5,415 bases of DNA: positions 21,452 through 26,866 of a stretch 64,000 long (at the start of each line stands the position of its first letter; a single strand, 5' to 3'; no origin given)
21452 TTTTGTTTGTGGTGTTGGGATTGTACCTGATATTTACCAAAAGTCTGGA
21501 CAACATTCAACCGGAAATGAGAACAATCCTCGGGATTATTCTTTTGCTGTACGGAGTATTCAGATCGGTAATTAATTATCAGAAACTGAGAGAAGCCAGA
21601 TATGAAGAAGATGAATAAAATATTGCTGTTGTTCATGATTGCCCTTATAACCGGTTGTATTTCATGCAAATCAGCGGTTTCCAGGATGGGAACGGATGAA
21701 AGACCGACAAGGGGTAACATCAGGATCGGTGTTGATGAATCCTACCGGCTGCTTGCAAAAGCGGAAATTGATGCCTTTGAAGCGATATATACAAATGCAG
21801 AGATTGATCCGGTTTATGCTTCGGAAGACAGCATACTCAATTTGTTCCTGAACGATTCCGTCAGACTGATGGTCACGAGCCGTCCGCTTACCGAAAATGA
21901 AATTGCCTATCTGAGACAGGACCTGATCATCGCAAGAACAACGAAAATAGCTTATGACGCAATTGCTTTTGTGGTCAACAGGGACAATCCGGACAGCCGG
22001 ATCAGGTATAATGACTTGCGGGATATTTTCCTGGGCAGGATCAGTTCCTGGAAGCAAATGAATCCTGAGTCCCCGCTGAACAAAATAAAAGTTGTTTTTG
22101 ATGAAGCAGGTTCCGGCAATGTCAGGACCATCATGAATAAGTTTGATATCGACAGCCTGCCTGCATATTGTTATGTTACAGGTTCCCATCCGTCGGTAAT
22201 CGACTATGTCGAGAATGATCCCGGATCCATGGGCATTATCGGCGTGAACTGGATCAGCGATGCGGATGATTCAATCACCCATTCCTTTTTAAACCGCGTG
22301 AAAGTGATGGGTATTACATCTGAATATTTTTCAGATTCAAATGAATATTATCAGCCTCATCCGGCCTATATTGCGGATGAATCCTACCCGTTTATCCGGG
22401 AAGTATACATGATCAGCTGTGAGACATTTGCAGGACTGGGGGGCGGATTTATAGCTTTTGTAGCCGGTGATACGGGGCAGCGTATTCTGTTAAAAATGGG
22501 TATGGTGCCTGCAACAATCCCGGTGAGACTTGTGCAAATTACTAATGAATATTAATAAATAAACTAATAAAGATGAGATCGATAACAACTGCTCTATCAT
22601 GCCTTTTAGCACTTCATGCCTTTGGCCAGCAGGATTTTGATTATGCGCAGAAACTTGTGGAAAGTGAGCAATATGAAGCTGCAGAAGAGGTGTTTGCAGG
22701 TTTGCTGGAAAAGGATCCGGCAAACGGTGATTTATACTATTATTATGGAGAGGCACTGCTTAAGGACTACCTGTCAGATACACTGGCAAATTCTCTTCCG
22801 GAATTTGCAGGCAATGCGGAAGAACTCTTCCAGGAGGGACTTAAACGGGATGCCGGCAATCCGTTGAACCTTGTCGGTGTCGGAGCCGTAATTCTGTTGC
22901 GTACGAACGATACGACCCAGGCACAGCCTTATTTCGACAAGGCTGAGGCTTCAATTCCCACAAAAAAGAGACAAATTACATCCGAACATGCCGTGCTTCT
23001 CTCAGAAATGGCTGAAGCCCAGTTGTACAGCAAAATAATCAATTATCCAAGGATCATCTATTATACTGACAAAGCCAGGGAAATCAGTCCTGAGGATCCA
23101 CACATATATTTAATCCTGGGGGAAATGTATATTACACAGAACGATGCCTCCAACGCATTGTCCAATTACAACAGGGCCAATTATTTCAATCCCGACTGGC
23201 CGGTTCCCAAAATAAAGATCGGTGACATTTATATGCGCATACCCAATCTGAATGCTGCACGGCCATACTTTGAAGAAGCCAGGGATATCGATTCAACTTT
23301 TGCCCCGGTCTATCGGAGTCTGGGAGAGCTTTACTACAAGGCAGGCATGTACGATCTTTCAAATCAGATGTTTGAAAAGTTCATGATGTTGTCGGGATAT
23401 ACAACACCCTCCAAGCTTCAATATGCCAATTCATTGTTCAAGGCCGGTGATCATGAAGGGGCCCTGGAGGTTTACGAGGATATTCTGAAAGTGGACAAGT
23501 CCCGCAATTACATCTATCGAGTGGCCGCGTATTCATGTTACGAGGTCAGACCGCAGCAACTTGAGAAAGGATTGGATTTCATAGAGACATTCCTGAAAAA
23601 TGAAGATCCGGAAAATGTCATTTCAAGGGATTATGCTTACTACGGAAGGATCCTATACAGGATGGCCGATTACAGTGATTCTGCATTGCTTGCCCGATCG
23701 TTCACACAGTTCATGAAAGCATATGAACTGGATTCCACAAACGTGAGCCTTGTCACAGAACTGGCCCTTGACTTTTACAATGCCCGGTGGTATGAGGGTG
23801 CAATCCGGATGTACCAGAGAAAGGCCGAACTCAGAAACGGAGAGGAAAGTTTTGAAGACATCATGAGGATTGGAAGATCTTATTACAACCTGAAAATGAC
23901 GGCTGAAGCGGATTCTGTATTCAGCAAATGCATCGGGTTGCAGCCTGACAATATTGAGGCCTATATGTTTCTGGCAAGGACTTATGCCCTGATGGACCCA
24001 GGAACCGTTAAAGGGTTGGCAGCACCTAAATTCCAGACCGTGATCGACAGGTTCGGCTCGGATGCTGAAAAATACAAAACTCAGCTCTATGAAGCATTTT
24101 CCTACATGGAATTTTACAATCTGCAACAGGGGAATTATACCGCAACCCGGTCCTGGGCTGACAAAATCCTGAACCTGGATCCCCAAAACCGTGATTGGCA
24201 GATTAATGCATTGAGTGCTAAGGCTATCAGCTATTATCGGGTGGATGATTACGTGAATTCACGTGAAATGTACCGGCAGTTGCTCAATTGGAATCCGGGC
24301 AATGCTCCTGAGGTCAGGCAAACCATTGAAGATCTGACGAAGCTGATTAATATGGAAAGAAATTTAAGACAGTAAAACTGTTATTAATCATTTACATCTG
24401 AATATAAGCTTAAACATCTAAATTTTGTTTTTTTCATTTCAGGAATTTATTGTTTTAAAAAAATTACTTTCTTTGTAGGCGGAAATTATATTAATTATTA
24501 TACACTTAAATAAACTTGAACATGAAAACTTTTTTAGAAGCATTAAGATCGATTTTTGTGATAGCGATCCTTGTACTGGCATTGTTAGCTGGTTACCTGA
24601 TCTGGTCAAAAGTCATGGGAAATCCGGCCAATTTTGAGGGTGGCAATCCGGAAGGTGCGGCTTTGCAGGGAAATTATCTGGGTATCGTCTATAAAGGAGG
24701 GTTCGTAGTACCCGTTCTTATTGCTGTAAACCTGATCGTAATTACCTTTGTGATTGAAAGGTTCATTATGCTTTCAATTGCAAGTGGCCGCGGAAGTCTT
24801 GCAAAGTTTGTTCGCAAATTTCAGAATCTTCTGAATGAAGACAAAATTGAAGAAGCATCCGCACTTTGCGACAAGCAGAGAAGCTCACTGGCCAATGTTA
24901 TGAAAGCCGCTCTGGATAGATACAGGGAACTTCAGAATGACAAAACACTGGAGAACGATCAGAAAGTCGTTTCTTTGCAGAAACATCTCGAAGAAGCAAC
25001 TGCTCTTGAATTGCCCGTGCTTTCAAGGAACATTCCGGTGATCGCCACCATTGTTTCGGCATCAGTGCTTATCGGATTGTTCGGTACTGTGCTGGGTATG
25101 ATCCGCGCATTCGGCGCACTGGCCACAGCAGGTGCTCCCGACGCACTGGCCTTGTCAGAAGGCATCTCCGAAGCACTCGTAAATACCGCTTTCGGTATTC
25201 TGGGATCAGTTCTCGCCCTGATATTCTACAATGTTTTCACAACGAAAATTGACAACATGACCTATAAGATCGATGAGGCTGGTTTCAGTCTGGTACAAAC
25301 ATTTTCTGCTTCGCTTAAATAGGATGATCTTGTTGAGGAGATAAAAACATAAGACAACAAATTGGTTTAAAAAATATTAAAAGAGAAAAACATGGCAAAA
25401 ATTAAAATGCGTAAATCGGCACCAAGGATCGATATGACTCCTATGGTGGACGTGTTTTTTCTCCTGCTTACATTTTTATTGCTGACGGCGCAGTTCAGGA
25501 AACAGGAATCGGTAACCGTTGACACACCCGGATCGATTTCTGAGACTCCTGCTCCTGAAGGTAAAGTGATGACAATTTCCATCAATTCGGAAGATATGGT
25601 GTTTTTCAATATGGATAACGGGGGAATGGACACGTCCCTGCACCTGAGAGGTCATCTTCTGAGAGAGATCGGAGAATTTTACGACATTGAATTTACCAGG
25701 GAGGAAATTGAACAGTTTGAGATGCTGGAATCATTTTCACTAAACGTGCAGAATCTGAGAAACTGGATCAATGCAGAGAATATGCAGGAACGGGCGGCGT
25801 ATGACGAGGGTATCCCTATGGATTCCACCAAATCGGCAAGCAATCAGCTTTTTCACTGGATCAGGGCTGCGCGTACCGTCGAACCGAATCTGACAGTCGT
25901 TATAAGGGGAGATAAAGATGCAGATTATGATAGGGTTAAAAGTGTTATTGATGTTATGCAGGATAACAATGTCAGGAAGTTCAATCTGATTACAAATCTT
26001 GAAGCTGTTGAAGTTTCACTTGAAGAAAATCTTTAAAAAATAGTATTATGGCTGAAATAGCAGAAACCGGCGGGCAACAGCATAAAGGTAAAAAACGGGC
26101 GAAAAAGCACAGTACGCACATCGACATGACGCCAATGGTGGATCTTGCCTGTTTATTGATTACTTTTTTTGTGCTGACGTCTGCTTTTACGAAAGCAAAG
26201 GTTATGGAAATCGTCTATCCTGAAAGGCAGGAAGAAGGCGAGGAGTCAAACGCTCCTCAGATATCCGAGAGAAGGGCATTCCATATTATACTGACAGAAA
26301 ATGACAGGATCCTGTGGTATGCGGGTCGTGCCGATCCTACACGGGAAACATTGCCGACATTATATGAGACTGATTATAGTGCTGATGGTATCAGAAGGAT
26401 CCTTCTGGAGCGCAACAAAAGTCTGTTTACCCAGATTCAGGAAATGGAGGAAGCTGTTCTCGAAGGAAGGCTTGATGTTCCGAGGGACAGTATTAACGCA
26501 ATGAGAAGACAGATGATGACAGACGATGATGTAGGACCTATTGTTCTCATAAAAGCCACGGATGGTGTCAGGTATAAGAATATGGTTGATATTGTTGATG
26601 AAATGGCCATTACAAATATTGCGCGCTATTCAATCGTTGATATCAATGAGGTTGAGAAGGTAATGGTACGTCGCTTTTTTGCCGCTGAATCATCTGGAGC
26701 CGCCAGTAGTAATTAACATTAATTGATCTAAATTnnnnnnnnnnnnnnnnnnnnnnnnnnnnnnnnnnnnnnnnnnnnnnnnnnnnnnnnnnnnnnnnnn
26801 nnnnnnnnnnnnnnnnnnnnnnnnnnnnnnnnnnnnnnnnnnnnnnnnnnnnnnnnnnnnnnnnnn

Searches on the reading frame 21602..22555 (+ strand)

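Call 87: search_protein_families(library=pfam, proteins=[window:21602-22555:+], max_evalue=0.0001)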
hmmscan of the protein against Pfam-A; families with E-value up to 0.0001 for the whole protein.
window:21602-22555:+ (317 aa): 1 family
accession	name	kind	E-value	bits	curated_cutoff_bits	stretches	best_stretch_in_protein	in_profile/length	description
PF12849.12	PBP_like_2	-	1.1e-34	120.9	27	1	33-290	5-266/267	PBP superfamily domain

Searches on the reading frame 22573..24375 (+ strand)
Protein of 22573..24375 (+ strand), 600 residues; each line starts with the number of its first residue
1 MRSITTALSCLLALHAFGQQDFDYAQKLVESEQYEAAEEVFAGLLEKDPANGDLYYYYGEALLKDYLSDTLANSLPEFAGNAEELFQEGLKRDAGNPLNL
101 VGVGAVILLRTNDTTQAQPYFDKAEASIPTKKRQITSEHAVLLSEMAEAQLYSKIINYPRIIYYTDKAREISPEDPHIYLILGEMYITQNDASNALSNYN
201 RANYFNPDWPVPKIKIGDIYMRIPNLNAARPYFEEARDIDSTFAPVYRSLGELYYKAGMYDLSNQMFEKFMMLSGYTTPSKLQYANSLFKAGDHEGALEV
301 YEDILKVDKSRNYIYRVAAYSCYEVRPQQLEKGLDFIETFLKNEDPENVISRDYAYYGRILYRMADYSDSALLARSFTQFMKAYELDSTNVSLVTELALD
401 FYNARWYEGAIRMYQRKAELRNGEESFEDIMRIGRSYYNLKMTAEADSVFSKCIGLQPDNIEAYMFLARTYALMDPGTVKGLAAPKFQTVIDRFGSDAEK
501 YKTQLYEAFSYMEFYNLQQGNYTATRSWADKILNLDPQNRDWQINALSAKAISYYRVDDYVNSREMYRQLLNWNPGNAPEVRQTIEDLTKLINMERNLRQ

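Call 87: search_protein_families(library=pfam, proteins=[window:22573-24375:+], max_evalue=0.0001)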
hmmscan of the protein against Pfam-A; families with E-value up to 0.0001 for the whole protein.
window:22573-24375:+ (600 aa): 12 families
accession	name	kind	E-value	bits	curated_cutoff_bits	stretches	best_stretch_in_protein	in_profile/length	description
PF14559.12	TPR_19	-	2.1e-22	79.6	25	0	28-64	1-37/68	Tetratricopeptide repeat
PF13181.12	TPR_8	-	9.9e-19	66.3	25.7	0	431-460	5-34/34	Tetratricopeptide repeat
PF13428.12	TPR_14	-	5.3e-18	64.1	23.5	0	282-319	5-42/44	Tetratricopeptide repeat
PF07719.23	TPR_2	-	1.8e-16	59.3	27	0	284-309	7-32/34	Tetratricopeptide repeat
PF23914.1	TPR_CcmH_CycH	-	5.6e-13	49.5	42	0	250-324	56-133/158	Cytochrome c-type biogenesis protein H TPR domain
PF13174.12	TPR_6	-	6e-11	42.7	26.3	0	431-459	4-32/33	Tetratricopeptide repeat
PF13424.12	TPR_12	-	1.1e-10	42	30.1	0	517-572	14-73/77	Tetratricopeptide repeat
PF13432.12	TPR_16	-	1.4e-10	41.9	32.7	0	25-97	4-65/65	Tetratricopeptide repeat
PF00515.34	TPR_1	-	6.7e-10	38.8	27.8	0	285-308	8-31/34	Tetratricopeptide repeat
PF13414.12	TPR_11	-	4.8e-08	33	26.8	0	217-258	1-42/42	TPR repeat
PF13431.12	TPR_17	-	3.1e-05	24.3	24.4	0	45-65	6-26/34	Tetratricopeptide repeat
PF13176.12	TPR_7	-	3.2e-05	24.1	27.9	0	407-425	15-33/36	Tetratricopeptide repeat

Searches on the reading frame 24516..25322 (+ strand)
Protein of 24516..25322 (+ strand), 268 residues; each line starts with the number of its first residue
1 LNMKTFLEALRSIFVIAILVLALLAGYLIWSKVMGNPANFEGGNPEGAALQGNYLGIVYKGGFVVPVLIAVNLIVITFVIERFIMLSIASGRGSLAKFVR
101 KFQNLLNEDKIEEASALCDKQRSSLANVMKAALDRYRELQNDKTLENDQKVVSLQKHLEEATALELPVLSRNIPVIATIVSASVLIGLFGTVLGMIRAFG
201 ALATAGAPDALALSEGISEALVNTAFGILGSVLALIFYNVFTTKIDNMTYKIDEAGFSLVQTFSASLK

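Call 87: search_protein_families(library=pfam, proteins=[window:24516-25322:+], max_evalue=0.0001)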
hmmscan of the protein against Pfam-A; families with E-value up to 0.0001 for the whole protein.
window:24516-25322:+ (268 aa): 1 family
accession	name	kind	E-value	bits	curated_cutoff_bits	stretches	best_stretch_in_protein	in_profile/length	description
PF01618.21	MotA_ExbB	-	1.4e-29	102.8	22.9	1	125-253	6-126/127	MotA/TolQ/ExbB proton channel family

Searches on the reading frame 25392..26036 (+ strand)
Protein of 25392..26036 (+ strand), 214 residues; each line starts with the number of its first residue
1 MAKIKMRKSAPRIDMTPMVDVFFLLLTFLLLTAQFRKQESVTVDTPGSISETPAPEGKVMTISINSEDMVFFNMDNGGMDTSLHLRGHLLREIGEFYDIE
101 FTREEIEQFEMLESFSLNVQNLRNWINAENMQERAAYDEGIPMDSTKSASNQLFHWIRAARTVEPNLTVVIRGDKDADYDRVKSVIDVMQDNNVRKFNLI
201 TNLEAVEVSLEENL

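Call 87: search_protein_families(library=pfam, proteins=[window:25392-26036:+], max_evalue=0.0001)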
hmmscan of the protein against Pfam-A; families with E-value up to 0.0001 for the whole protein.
window:25392-26036:+ (214 aa): 1 family
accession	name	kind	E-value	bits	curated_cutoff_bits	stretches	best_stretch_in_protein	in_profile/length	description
PF02472.21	ExbD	-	8.5e-25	87.7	25.4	1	7-202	2-126/128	Biopolymer transport protein ExbD/TolR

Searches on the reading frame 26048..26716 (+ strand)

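Call 87: search_protein_families(library=pfam, proteins=[window:26048-26716:+], max_evalue=0.0001)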
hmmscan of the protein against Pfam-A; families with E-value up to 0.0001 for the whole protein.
window:26048-26716:+ (222 aa): 1 family
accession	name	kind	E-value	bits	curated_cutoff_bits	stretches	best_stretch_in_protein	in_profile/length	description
PF02472.21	ExbD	-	3e-16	60.1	25.4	1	19-197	2-124/128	Biopolymer transport protein ExbD/TolR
